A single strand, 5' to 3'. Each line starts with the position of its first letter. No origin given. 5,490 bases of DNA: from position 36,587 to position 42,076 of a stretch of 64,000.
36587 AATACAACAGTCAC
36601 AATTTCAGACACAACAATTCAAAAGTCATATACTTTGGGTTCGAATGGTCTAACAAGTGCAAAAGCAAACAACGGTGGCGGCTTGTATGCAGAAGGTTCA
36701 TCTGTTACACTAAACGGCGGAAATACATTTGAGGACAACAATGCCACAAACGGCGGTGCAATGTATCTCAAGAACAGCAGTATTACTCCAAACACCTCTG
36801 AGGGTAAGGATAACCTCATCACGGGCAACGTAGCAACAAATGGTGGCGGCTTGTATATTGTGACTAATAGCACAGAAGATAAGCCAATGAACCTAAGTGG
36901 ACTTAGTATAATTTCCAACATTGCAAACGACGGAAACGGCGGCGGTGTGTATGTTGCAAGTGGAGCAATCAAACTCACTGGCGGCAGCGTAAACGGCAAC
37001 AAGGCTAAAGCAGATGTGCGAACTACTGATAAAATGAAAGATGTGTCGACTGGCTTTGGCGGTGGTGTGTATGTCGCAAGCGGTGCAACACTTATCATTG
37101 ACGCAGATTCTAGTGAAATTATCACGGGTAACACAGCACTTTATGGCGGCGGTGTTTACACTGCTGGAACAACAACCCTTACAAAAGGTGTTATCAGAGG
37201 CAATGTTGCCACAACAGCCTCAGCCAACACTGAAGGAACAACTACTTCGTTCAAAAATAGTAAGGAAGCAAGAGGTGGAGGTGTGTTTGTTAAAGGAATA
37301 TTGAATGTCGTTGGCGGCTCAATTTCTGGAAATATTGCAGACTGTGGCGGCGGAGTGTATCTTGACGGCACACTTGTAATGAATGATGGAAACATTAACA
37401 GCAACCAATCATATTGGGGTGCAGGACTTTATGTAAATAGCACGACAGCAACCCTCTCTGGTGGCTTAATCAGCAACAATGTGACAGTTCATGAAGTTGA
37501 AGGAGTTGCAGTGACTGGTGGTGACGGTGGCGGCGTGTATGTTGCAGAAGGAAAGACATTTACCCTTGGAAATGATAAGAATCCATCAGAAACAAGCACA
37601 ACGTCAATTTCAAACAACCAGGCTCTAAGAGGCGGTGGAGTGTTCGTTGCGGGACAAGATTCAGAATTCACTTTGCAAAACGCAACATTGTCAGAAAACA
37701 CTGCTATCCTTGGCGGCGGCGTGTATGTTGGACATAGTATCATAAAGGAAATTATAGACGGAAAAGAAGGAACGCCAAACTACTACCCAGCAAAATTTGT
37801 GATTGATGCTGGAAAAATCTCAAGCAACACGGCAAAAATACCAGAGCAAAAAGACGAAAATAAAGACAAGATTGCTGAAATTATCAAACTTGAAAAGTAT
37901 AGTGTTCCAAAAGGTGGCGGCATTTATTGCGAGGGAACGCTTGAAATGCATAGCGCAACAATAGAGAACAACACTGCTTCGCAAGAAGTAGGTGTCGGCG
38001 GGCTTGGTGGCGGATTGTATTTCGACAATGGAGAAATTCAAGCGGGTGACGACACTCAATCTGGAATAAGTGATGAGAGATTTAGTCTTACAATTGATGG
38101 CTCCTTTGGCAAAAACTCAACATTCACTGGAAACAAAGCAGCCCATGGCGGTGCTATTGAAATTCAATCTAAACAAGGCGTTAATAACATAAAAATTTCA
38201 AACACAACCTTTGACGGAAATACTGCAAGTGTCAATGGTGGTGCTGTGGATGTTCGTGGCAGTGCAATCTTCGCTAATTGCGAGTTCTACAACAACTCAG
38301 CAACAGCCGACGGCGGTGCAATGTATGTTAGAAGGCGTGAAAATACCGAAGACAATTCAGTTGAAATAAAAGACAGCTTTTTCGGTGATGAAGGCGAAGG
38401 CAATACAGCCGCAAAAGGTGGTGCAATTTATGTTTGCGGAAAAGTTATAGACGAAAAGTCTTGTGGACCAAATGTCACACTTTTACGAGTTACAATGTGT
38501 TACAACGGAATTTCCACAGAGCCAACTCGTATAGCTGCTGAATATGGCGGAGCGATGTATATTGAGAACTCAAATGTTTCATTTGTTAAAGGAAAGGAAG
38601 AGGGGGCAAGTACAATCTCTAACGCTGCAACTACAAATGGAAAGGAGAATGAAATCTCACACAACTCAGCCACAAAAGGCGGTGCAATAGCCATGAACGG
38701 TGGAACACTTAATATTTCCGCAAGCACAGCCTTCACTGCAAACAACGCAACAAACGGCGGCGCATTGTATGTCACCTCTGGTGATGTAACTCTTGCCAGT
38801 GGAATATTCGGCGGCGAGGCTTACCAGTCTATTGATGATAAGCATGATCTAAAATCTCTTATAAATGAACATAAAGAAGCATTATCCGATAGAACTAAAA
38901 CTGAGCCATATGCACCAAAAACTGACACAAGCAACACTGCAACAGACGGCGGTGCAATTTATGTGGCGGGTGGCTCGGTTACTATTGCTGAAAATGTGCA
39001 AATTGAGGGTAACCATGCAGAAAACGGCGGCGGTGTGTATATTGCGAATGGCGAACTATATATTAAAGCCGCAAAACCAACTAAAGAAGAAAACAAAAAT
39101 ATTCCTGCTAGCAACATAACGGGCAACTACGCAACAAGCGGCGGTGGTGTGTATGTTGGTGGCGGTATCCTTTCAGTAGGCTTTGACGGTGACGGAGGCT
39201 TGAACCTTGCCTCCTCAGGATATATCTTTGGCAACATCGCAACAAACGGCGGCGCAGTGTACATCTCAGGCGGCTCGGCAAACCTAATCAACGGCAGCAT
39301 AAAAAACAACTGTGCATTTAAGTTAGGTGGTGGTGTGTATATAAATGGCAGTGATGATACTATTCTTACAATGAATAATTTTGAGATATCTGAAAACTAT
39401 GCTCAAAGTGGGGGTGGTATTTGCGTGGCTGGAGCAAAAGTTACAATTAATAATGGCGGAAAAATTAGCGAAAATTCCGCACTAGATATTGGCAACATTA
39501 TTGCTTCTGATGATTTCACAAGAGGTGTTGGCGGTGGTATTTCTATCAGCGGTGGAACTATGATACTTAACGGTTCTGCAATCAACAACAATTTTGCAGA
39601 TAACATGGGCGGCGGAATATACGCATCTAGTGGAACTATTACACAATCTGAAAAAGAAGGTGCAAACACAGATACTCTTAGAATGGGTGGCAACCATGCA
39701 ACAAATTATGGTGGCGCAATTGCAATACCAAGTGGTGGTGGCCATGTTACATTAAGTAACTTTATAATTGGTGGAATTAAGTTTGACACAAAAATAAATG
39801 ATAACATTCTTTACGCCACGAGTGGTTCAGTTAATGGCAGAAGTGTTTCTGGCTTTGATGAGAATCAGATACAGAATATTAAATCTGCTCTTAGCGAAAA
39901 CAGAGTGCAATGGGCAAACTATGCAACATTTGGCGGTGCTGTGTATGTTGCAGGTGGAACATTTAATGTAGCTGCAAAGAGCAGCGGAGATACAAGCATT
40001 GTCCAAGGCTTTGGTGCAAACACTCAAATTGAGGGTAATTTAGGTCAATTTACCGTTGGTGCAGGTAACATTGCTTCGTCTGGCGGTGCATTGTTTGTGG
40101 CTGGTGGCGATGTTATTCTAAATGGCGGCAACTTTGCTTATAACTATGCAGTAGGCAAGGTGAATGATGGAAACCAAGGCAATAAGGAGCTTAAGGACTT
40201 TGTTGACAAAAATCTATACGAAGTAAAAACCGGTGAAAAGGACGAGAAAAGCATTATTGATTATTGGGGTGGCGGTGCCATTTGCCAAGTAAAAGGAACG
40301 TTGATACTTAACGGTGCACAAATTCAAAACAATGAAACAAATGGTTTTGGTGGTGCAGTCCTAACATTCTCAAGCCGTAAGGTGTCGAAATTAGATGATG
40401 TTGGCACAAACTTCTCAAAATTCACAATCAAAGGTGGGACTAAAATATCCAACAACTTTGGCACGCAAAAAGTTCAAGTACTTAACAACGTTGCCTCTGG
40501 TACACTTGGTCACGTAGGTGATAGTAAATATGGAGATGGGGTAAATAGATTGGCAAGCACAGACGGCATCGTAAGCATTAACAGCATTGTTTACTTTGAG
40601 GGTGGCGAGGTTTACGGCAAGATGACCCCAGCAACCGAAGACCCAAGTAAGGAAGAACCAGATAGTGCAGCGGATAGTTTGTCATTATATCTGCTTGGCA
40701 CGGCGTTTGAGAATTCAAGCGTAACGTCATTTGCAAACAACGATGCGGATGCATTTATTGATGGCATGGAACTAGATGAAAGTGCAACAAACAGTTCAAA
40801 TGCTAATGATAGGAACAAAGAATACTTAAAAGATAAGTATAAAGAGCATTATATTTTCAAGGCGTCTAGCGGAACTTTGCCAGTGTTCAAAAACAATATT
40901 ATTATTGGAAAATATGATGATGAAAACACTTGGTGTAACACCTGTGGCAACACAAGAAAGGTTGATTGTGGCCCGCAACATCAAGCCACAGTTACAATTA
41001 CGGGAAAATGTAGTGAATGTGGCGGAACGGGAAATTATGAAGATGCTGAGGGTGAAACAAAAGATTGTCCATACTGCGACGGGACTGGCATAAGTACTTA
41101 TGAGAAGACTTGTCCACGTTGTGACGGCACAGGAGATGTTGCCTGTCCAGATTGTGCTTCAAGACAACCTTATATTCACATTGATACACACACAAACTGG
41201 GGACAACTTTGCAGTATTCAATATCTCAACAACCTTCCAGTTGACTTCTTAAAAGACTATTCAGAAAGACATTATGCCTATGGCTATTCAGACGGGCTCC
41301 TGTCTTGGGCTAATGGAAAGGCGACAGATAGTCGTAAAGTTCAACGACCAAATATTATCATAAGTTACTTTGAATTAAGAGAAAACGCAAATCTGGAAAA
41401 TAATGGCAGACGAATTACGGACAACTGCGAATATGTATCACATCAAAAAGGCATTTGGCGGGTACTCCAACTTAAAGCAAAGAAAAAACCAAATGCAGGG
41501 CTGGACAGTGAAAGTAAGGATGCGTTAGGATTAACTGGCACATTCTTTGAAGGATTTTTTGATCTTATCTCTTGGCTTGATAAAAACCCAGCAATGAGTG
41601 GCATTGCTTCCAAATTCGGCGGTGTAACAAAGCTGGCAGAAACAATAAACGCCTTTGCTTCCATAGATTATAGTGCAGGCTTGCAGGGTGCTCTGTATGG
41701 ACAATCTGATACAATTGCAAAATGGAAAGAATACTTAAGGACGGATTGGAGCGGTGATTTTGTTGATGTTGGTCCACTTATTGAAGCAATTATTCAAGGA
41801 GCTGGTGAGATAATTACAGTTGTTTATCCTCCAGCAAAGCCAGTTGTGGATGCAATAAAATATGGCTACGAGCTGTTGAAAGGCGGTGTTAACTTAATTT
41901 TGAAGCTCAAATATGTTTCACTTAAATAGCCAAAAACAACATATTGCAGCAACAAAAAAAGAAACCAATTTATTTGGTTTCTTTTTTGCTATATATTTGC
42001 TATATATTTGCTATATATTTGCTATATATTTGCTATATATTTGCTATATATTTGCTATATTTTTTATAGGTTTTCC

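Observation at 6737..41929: One 35.2-kb ORF encoding an 11,730-aa modular surface giant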

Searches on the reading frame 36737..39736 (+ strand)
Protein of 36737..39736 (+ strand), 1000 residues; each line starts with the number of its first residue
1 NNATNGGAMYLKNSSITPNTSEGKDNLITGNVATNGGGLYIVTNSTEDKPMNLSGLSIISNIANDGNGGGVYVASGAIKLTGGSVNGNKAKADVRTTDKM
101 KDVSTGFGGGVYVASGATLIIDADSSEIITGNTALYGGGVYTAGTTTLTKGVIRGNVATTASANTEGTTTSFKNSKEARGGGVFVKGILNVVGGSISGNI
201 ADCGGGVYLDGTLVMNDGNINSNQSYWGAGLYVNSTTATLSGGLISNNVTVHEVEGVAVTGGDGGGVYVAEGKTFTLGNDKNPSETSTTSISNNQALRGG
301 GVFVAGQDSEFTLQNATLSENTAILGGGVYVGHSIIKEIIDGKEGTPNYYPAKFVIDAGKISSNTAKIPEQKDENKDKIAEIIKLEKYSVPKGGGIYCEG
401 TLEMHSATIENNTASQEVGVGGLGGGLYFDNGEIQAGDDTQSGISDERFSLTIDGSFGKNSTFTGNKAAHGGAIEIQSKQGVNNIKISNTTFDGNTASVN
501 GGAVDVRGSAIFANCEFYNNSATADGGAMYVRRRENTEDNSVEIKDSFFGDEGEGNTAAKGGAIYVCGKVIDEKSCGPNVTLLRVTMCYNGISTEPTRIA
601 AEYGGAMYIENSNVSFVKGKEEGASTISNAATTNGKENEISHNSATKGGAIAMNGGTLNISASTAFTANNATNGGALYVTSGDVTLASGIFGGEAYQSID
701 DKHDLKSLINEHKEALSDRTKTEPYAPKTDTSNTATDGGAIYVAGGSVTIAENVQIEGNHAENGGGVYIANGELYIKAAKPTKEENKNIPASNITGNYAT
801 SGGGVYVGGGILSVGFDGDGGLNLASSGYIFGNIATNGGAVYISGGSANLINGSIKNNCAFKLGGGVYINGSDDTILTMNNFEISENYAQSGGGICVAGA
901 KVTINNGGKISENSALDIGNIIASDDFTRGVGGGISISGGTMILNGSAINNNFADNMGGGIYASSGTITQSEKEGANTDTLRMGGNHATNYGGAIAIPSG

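Call 7: search_protein_families(library=pfam, max_evalue=0.01, proteins=[window:36737-39736:+])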
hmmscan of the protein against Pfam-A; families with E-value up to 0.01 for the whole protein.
window:36737-39736:+ (1000 aa): 1 family
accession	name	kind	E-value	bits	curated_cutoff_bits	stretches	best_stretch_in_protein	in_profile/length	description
PF02415.23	Chlam_PMP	-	4.3e-12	45.4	20.6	0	489-504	1-16/19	Chlamydia polymorphic membrane protein (Chlamydia_PMP) repeat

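Call 87: search_protein_families(library=ncbifam, max_evalue=0.01, proteins=[window:36737-39736:+])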
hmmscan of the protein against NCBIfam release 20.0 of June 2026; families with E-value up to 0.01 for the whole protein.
window:36737-39736:+ (1000 aa): 0 families

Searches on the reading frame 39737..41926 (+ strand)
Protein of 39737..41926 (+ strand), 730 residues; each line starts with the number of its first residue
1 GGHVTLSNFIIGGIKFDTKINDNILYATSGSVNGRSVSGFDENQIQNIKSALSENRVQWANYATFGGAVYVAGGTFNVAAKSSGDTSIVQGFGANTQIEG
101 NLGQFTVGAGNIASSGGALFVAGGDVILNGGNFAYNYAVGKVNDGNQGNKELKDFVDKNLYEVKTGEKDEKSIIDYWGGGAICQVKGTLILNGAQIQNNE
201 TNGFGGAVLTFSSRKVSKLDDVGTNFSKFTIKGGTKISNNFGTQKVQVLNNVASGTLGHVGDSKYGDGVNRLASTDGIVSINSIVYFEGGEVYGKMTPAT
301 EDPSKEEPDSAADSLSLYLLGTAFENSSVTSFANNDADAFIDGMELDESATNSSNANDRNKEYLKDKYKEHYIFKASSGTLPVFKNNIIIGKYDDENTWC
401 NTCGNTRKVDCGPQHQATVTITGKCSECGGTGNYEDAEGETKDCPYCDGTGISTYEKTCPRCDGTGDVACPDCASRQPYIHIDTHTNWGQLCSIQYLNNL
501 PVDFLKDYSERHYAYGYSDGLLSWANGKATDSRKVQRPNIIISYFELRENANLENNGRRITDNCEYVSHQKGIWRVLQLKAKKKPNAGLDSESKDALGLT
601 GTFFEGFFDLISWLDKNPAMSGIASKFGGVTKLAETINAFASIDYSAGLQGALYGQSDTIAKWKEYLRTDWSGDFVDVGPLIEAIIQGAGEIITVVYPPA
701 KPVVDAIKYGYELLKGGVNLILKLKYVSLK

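Call 7: search_protein_families(library=pfam, max_evalue=0.01, proteins=[window:39737-41926:+])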
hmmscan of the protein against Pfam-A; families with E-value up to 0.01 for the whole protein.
window:39737-41926:+ (730 aa): 0 families

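Call 87: search_protein_families(library=ncbifam, max_evalue=0.01, proteins=[window:39737-41926:+])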
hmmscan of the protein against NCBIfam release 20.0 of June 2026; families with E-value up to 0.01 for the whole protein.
window:39737-41926:+ (730 aa): 1 family
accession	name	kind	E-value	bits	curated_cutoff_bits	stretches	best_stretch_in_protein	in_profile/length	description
TIGR02349.1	DnaJ_bact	equivalog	0.00026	20.5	377.2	1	411-474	132-204/354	molecular chaperone DnaJ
